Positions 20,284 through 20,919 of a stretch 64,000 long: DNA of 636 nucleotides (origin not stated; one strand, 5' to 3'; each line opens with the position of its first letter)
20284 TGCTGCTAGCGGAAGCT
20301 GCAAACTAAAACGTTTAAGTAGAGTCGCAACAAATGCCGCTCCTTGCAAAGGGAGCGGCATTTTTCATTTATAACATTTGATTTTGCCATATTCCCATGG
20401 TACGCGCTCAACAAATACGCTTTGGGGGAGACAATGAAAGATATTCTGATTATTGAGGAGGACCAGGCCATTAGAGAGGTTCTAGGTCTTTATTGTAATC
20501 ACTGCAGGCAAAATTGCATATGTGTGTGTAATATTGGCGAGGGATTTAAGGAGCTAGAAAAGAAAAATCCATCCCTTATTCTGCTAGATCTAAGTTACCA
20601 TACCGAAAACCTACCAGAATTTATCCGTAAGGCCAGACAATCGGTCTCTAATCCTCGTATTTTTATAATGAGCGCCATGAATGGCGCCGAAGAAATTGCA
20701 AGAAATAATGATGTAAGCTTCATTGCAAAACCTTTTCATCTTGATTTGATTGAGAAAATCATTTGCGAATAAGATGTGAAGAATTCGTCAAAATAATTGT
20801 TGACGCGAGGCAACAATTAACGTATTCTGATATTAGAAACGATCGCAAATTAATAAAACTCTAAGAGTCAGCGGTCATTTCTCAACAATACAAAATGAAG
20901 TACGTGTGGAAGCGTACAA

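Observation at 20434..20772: Stand-alone CheY-like receiver domain with a Cys-rich insertion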

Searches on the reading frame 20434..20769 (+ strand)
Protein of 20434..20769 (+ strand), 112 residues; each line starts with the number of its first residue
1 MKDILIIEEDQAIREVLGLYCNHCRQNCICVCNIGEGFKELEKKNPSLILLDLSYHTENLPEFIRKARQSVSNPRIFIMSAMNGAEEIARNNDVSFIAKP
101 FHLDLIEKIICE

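Call 3: search_protein_families(library=pfam, proteins=[window:20434-20769:+], max_evalue=10)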
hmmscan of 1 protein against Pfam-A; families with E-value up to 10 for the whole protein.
window:20434-20769:+ (112 aa): 2 families
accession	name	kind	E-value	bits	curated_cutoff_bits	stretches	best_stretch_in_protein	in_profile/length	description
PF00072.30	Response_reg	-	6.9e-09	36.3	30.2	1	4-109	1-109/111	Response regulator receiver domain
PF22587.1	DNApolII_insertion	-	0.15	12.5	27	1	13-26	35-48/61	DNA polymerase II, insertion domain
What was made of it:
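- On Receiver domain (Response_reg, PF00072): 36.3 bits against 30.2; protein residues 4-109 match profile positions 1-109 of 111 (call 3)
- On OmpR/PhoB-family response regulator (source annotation): The ORF has no such domain (call 3).
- On cRec (cyclic-phosphate processing receiver): The Pfam match is canonical (call 3).
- Pfam Response_reg 36.3 bits against a cut-off of 30.2, E 6.9e-9, covering 4-109 (call 3). There is no output domain (call 3).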

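Call 4: search_protein_families(library=phrogs, proteins=[window:20434-20769:+], max_evalue=10)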
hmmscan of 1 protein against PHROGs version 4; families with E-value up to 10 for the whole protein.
window:20434-20769:+ (112 aa): 3 families
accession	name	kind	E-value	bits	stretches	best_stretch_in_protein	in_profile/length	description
phrog_731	-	unknown function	4.1e-08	33.8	1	1-103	1-106/227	-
phrog_5982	-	unknown function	1.7e-07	30.5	1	2-109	869-980/1030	-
phrog_8810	-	unknown function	0.031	14.9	1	3-110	2-116/245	-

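Call 5: search_solved_structures(query=window:20434-20769:+, max_evalue=1, show_alignments=3)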
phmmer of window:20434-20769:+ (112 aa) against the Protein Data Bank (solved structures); distinct sequences matched with E-value up to 1: 62 (the best 60 are shown).
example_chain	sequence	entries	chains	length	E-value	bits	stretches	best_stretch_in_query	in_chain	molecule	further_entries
3eq2_A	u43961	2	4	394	2.4e-06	30.6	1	4-102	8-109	Probable two-component response regulator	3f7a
8svz_A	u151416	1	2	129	2.6e-06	30.6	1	2-104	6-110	Two-component response regulator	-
1zh2_A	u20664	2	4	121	7.9e-06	29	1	1-104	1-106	KDP operon transcriptional regulatory protein kdpE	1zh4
4kfc_A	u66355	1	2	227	2.8e-05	27.2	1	1-104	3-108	KDP operon transcriptional regulatory protein KdpE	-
4kny_A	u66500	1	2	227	3e-05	27.2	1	1-104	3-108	KDP operon transcriptional regulatory protein KdpE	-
9xzo_A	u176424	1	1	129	3.4e-05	27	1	2-108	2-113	De novo protein M1X0B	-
6lgq_D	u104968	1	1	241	3.5e-05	26.9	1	1-104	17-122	DNA-binding response regulator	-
6is3_C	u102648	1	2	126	5.8e-05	26.2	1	3-104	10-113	Response regulator ArlR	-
6is1_A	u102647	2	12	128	6.1e-05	26.2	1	3-104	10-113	Response regulator ArlR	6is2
4qpj_C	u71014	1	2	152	7.4e-05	25.9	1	4-105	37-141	Cell cycle response regulator CtrA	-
4l85_A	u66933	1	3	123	0.00012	25.3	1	1-104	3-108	KDP operon transcriptional regulatory protein KdpE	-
1f51_E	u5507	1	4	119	0.00028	24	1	3-108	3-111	SPORULATION INITIATION PHOSPHOTRANSFERASE F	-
1pey_A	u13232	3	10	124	0.00029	24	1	3-107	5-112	Sporulation initiation phosphotransferase F | SPORULATION RESPONSE REGULATORY PROTEIN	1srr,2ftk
1fsp_A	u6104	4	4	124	0.00041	23.5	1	3-107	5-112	STAGE 0 SPORULATION PROTEIN F | SPORULATION RESPONSE REGULATORY PROTEIN | Sporulation initiation phosphotransferase F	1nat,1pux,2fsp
3q15_C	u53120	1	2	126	0.00043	23.4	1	3-107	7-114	Sporulation initiation phosphotransferase F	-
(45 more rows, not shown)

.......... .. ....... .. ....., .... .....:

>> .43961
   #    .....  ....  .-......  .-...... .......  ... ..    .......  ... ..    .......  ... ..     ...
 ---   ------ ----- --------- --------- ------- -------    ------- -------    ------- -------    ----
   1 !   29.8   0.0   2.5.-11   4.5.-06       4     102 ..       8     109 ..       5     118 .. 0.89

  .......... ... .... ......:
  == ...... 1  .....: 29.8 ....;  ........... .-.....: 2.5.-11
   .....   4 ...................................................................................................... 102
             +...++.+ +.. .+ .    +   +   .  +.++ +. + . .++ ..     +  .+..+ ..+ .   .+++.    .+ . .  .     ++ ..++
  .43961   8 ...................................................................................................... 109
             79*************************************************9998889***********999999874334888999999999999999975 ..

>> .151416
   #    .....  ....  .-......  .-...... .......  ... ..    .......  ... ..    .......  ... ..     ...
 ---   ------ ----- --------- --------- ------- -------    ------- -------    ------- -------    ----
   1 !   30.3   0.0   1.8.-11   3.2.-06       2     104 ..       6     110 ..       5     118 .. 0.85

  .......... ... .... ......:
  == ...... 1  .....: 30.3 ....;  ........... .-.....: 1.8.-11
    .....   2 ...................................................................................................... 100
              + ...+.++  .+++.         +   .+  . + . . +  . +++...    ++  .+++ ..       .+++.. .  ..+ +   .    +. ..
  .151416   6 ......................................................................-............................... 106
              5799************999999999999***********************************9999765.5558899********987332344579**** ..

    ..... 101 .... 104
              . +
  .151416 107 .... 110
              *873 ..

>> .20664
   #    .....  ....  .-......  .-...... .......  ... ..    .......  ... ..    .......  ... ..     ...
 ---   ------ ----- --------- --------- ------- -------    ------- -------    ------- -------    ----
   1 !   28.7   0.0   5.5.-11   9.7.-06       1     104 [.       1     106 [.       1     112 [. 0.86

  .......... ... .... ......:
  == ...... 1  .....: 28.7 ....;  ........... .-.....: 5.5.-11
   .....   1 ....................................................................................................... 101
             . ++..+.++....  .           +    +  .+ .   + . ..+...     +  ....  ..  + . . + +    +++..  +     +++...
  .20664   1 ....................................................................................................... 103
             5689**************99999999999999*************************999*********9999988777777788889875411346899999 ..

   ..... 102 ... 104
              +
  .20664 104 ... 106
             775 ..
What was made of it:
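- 62 PDB receiver sequences match with E up to 1, with gap-free alignments to RssB, KdpE and others (call 5).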

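Call 7: search_dna_similar(query=window:20434-20769:+, collection=phages, mode=protein, max_rows=40, max_evalue=0.01)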
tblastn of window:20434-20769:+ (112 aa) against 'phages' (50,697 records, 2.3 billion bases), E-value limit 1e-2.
Records with a match: 6; places in all: 6; records where one place covers at least 80% of the query: 6.
Best place of each record, by identity: <60% 6.
By first word of the organism name: Staphylococcus 2; Listeria 2; Enterococcus 1; Pseudomonas 1.
By host as written in the record: Staphylococcus aureus 2; Listeria monocytogenes 2; Enterococcus faecalis 1; Pseudomonas aeruginosa PACL 1.
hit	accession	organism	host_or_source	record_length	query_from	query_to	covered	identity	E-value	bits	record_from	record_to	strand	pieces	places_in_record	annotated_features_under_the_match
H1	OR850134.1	Staphylococcus phage SA 1298 Kay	Staphylococcus aureus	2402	4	105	91%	29.8%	4e-4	43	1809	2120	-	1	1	record has no annotation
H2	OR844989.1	Staphylococcus phage SA 1306 Kay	Staphylococcus aureus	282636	4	105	91%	29.8%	5e-4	43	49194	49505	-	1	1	record has no annotation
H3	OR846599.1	Enterococcus phage Efs 1-1-1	Enterococcus faecalis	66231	1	109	97%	27.7%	1e-4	45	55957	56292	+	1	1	record has no annotation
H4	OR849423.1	Listeria phage LM 4-14-1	Listeria monocytogenes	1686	1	109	97%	26.7%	6e-3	40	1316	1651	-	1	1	record has no annotation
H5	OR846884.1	Listeria phage LM 4-11-1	Listeria monocytogenes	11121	1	109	97%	26.7%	7e-3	40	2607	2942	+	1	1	record has no annotation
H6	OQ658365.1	Pseudomonas phage sp.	Pseudomonas aeruginosa PACL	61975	4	101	88%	28.7%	7e-6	49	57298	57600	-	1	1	none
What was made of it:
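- Closest known: Other virus-encoded receiver proteins. Different: None belongs to this family, and no cultured phage in the GenBank collection has a close relative (best 27-30% identity, call 7).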

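Call 13: find_homologous_proteins(query=window:20434-20769:+, max_evalue=0.001)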
Query window:20434-20769:+ (112 aa): 1 proteins with E <= 0.001 among 5 candidates.
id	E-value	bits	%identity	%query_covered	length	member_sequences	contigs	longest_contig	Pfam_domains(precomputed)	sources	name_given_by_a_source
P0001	1.3e-68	246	100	100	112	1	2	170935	PF00072.31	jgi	jgi:DNA-binding response OmpR family regulator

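Call 14: find_related_loci(query=window:20434-20769:+, collection=viral_contigs, flank=10000)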
Query window:20434-20769:+ (112 aa) in viral_contigs; peptide patterns used: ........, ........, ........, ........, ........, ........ (x = any residue, [..] = any of these).
29 stretches matched a pattern; 1 encode a relative of the query (tblastn E <= 1e-3); 1 distinct loci.
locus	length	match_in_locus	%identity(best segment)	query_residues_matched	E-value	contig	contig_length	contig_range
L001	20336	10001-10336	100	1-112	5e-74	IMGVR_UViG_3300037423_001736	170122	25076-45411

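Call 16: find_encoding_contigs(protein=P0001, flank=10000, max_places=6)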
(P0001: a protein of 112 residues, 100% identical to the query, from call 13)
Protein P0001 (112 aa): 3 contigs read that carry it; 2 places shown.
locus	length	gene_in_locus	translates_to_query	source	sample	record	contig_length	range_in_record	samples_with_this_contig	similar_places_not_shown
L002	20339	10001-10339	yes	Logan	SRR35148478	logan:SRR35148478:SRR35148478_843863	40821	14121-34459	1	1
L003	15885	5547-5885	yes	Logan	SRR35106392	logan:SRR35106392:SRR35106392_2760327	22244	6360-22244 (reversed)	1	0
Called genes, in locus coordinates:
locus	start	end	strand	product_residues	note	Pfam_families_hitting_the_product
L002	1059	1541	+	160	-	PF18406:DUF1281_C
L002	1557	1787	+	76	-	-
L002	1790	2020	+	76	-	-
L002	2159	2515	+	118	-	-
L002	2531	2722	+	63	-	-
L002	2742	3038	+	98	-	-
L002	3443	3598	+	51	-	-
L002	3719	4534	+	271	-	PF06067:DUF932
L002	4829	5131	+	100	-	-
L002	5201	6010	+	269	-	PF17338:GP88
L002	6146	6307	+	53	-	-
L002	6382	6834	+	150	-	-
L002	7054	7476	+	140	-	-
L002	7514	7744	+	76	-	-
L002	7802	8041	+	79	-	-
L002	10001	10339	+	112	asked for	PF00072:Response_reg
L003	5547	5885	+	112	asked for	PF00072:Response_reg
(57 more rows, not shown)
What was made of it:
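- Checked: JGI and Logan gene calls give the same 112-aa product (calls 13, 16).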

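Call 22: search_protein_representatives(protein=window:20434-20769:+)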
Query: 112 residues. Proteins with E-value up to 0.001 (for the whole library): 434; up to 1e-10: 9; up to 1e-30: 1. The best 150 are listed.
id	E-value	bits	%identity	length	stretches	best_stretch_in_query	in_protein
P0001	4.1e-69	245.6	100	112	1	1-112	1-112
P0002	1.4e-21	92.6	46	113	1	1-110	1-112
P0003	1.4e-20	89.4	48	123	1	1-112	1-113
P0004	8.5e-15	70.8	43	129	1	3-110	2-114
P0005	8.8e-14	67.5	40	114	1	4-110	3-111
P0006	1.6e-13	66.7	44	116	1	4-110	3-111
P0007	1.5e-12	63.6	41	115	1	4-110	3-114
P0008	1.8e-11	60.1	39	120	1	3-111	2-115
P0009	9.5e-11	57.8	42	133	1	3-110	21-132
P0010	1.3e-10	57.3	34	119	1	4-110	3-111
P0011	2.3e-10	56.5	29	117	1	4-111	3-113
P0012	9.6e-10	54.5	34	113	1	4-106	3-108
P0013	1.7e-09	53.8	33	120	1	4-110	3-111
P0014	2.7e-09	53.1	41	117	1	4-110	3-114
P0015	2.7e-09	53.1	41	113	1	4-110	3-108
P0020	2.0e-08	50.3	34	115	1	4-109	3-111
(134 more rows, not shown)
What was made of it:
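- All are 112-133 aa and stand-alone (call 22).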

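Call 28: find_homologous_proteins(query=A1, max_evalue=1e-8)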
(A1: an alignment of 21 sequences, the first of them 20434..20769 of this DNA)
Query A1 (21 sequences) (112 aa, profile of the alignment): 221 proteins with E <= 1e-8 among 1518 candidates; the best 120 are listed.
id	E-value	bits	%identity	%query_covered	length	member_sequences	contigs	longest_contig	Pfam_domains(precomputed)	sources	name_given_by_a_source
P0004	2.4e-37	145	41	96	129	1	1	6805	PF00072.31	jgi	jgi:DNA-binding response OmpR family regulator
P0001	2.6e-35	139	100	100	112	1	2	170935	PF00072.31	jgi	jgi:DNA-binding response OmpR family regulator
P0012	2.7e-35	139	34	89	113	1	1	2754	PF00072.31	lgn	-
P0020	8.9e-34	134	33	95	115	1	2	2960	PF00072.31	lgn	-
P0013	1.5e-33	133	32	96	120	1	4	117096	PF00072.31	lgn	-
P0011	1.0e-30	124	28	97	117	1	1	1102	PF00072.31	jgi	jgi:DNA-binding response OmpR family regulator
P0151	3.6e-16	77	29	97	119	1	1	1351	PF00072.31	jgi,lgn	jgi:DNA-binding response OmpR family regulator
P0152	8.2e-15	73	31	97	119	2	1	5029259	PF00072.31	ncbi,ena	-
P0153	8.3e-15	73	22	98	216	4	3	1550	PF00072.31,PF24038.2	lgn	-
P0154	1.5e-14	72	25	89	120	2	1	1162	PF00072.31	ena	-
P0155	5.7e-14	70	25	89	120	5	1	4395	PF00072.31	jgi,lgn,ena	-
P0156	6.4e-14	70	19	98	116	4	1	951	PF00072.31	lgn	-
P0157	1.2e-13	69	26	99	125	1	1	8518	PF00072.31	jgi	jgi:DNA-binding response OmpR family regulator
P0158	1.3e-13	69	29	89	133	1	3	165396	PF00072.31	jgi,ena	jgi:DNA-binding response OmpR family regulator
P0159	1.4e-13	69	25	92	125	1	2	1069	PF00072.31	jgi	-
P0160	1.6e-13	68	22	90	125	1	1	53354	PF00072.31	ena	-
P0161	1.9e-13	68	27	91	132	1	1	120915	PF00072.31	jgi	jgi:DNA-binding response OmpR family regulator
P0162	2.0e-13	68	22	91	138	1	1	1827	PF00072.31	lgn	-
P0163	2.1e-13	68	22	91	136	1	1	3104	PF00072.31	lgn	-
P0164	2.5e-13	68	-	-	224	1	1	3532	PF00486.35,PF00072.31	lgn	-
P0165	2.8e-13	68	27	90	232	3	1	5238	PF00486.35,PF00072.31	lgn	-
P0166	2.8e-13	68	30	96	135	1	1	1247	PF00072.31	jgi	jgi:CheY-like chemotaxis protein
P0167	3.0e-13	68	28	92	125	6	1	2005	PF00072.31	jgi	jgi:DNA-binding response OmpR family regulator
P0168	3.0e-13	68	22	91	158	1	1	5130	PF00072.31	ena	-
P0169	3.7e-13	67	-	-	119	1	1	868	PF00072.31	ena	-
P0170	4.0e-13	67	23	90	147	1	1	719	PF00072.31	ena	-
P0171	5.5e-13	67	22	91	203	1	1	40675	PF00486.35,PF00072.31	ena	-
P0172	5.5e-13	67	25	89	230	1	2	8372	PF00486.35,PF00072.31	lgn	-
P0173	6.1e-13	67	22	91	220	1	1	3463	PF00486.35,PF00072.31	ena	-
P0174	1.2e-12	66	26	89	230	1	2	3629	PF00486.35,PF00072.31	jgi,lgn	-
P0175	1.2e-12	66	32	74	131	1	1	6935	PF00072.31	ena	-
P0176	1.3e-12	66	28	95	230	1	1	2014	PF00486.35,PF00072.31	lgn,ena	-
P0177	1.3e-12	66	29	93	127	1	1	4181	PF00072.31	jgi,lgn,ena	-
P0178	1.3e-12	66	29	93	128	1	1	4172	PF00072.31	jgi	-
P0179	1.4e-12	65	28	93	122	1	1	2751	PF00072.31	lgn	-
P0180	1.8e-12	65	28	89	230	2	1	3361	PF00486.35,PF00072.31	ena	-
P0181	2.0e-12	65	24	93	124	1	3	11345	PF00072.31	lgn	-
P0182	2.6e-12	65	31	91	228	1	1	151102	PF00486.35,PF00072.31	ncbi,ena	-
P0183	3.0e-12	64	25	97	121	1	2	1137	PF00072.31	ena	-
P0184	3.3e-12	64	26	89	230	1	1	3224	PF00486.35,PF00072.31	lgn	-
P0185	3.4e-12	64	27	90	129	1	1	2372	PF23198.2,PF00072.31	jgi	jgi:DNA-binding response OmpR family regulator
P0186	4.6e-12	64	28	89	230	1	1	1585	PF00486.35,PF00072.31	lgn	-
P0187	5.7e-12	63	26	89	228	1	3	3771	PF00486.35,PF00072.31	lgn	-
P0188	5.9e-12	63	30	91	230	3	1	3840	PF00486.35,PF00072.31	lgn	-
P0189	6.0e-12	63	22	98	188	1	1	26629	PF12728.14,PF00072.31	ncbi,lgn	-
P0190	6.5e-12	63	31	95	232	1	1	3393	PF00486.35,PF00072.31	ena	-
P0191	7.1e-12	63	27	90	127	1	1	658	PF00072.31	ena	-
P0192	8.4e-12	63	29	95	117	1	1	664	PF00072.31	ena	-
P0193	8.7e-12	63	28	89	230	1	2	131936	PF00486.35,PF00072.31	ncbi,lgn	-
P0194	9.4e-12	63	26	89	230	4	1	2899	PF00486.35,PF00072.31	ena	-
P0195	9.6e-12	63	27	90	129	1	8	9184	PF23198.2,PF00072.31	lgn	-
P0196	9.7e-12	63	26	90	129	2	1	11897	PF23198.2,PF00072.31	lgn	-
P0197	1.1e-11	62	24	96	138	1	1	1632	PF00072.31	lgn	-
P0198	1.2e-11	62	31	91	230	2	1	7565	PF00486.35,PF00072.31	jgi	jgi:two-component system KDP operon response regulator KdpE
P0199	1.2e-11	62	28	93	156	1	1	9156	PF00072.31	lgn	-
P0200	1.3e-11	62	21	90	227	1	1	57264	PF00486.35,PF00072.31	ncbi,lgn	-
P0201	1.3e-11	62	27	90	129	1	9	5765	PF23198.2,PF00072.31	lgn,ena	-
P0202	1.4e-11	62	27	90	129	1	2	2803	PF23198.2,PF00072.31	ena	-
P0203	1.5e-11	62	27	89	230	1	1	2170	PF00486.35,PF00072.31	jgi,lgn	-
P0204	1.5e-11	62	27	89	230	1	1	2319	PF00486.35,PF00072.31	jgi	-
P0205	1.7e-11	62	26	90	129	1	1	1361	PF23198.2,PF00072.31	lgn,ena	-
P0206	1.7e-11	62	30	97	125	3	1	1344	PF00072.31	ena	-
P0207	1.8e-11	62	27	89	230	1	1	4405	PF00486.35,PF00072.31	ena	-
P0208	1.9e-11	62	29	96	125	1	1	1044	PF00072.31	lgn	-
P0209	1.9e-11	62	26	90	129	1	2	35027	PF23198.2,PF00072.31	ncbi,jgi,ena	-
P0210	1.9e-11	62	26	90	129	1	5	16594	PF23198.2,PF00072.31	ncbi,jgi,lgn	ncbi:MAG: response regulator [Anaerolineales bacterium]|jgi:DNA-binding response OmpR family regulat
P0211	2.1e-11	62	28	90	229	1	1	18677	PF00486.35,PF00072.31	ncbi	-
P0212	2.1e-11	62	32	91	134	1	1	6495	PF00072.31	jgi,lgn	-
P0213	2.1e-11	62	26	90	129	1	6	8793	PF23198.2,PF00072.31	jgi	jgi:DNA-binding response OmpR family regulator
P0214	2.1e-11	62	32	91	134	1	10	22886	PF00072.31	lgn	-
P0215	2.2e-11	62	32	91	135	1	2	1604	PF00072.31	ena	-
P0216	2.2e-11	62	27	89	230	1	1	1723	PF00486.35,PF00072.31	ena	-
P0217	2.2e-11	62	32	91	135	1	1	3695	PF00072.31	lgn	-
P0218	2.2e-11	62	26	90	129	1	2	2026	PF23198.2,PF00072.31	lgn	-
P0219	2.2e-11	62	25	89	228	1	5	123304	PF00486.35,PF00072.31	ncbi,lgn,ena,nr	ncbi:MAG: Response regulator receiver domain protein [Spirochaetes bacterium]|nr:MAG: Response regul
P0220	2.4e-11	61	25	91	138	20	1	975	PF00072.31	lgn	-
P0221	2.4e-11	61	32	91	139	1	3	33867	PF00072.31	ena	-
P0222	2.7e-11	61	27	89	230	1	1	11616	PF00486.35,PF00072.31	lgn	-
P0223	2.8e-11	61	27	89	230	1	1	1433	PF00486.35,PF00072.31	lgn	-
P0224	2.8e-11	61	28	89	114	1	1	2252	PF00072.31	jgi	-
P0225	2.8e-11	61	27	89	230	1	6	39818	PF00486.35,PF00072.31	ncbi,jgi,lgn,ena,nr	ncbi:MAG TPA: DNA-binding response regulator [Spirochaetaceae bacterium]|nr:DNA-binding response reg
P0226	2.8e-11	61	27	89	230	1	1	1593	PF00486.35,PF00072.31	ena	-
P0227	2.9e-11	61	27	93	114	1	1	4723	PF00072.31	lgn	-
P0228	3.4e-11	61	29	96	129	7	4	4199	PF00072.31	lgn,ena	-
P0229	3.5e-11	61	32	91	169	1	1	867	PF00072.31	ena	-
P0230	3.6e-11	61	21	90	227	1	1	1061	PF00486.35,PF00072.31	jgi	jgi:DNA-binding response OmpR family regulator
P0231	3.8e-11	61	27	89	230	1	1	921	PF00486.35,PF00072.31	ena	-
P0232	4.0e-11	61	26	90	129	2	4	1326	PF23198.2,PF00072.31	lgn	-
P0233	4.3e-11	61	29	96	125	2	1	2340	PF00072.31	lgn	-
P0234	6.8e-11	60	28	95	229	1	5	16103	PF00486.35,PF00072.31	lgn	-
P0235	8.1e-11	60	31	95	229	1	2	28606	PF00486.35,PF00072.31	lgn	-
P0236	8.5e-11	60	22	96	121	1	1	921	PF00072.31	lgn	-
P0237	8.9e-11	60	23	96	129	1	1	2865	PF00072.31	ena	-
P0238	9.7e-11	59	28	95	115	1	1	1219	PF00072.31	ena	-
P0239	9.9e-11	59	21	90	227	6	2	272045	PF00486.35,PF00072.31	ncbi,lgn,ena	ncbi:MAG: response regulator transcription factor [bacterium]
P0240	1.3e-10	59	25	95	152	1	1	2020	PF23198.2,PF00072.31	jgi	jgi:CheY-like chemotaxis protein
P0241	1.4e-10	59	-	-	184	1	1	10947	PF02954.26,PF00072.31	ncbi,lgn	-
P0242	1.7e-10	59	24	92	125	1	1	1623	PF00072.31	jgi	jgi:DNA-binding response OmpR family regulator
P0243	1.9e-10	59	-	-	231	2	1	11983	PF00486.35,PF00072.31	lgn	-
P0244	1.9e-10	59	29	98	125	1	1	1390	PF00072.31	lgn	-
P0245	2.0e-10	58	31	30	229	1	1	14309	PF00486.35,PF00072.31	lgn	-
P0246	2.2e-10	58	25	95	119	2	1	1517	PF00072.31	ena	-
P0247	2.8e-10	58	22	92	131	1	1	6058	PF00072.31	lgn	-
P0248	2.9e-10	58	-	-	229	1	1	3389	PF00486.35,PF00072.31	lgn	-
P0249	3.0e-10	58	-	-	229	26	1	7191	PF00486.35,PF00072.31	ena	-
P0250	3.0e-10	58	-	-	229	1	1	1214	PF00486.35,PF00072.31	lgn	-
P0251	3.2e-10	58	28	95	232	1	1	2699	PF00486.35,PF00072.31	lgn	-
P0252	3.3e-10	58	28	96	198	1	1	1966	PF12728.14,PF00072.31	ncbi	-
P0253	3.6e-10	58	30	99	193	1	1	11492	PF12728.14,PF00072.31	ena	-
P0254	3.8e-10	58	27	92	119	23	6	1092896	PF00072.31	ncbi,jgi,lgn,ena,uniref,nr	ncbi:response regulator transcription factor [Pedobacter sp. ISL-68]|jgi:DNA-binding response OmpR f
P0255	3.9e-10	58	-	-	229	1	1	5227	PF00486.35,PF00072.31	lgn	-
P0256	4.6e-10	57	27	90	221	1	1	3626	PF00486.35,PF00072.31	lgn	-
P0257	4.6e-10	57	24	93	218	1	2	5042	PF00486.35,PF00072.31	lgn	-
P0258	4.8e-10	57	-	-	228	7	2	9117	PF00486.35,PF00072.31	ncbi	-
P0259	4.9e-10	57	32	88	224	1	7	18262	PF00486.35,PF00072.31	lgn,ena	-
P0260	4.9e-10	57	29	96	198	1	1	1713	PF12728.14,PF00072.31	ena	-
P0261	5.1e-10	57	-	-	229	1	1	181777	PF00486.35,PF00072.31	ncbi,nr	ncbi:MAG: response regulator transcription factor [Lachnospiraceae bacterium]|nr:response regulator 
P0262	5.2e-10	57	32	88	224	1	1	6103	PF00486.35,PF00072.31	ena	-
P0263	5.3e-10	57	25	95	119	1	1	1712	PF00072.31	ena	-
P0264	5.5e-10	57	28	95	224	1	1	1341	PF00486.35,PF00072.31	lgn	-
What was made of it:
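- A profile search scores family members at 124-145 bits and the next proteins at 77 bits or less (call 28).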
